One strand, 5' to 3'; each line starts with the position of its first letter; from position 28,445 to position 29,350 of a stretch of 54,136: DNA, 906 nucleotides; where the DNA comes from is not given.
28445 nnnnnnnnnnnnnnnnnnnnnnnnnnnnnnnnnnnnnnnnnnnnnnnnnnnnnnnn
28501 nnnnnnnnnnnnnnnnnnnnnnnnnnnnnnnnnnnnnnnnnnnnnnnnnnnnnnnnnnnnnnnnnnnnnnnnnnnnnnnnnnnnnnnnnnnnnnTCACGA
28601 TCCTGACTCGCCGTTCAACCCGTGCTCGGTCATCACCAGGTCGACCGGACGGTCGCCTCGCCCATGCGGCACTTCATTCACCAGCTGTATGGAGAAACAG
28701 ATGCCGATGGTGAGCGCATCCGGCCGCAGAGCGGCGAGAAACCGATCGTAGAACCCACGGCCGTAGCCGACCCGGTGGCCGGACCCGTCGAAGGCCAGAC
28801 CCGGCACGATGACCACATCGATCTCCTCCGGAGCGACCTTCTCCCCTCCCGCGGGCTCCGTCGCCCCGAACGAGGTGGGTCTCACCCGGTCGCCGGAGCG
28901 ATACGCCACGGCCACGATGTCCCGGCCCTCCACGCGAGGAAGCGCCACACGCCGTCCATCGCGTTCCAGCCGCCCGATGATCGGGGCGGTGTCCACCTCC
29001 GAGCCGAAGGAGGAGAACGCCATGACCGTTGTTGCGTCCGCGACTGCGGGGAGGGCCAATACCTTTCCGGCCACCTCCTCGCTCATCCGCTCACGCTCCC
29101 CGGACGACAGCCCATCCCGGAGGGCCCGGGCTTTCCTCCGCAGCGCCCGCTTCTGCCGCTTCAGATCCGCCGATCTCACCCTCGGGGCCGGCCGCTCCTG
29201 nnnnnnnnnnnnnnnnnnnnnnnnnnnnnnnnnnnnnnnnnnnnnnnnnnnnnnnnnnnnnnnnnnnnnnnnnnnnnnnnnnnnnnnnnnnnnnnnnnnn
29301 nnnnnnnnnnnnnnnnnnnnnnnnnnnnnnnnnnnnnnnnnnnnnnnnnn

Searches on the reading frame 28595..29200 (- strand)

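Call 51: search_protein_families(library=pfam, proteins=[window:28595-29200:-], max_evalue=0.001)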
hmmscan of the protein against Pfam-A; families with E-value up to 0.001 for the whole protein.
window:28595-29200:- (201 aa): 1 family
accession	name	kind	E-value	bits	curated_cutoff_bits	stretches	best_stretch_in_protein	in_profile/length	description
PF01812.26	5-FTHF_cyc-lig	-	1.2e-41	143.1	27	1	17-192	1-186/186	5-formyltetrahydrofolate cyclo-ligase family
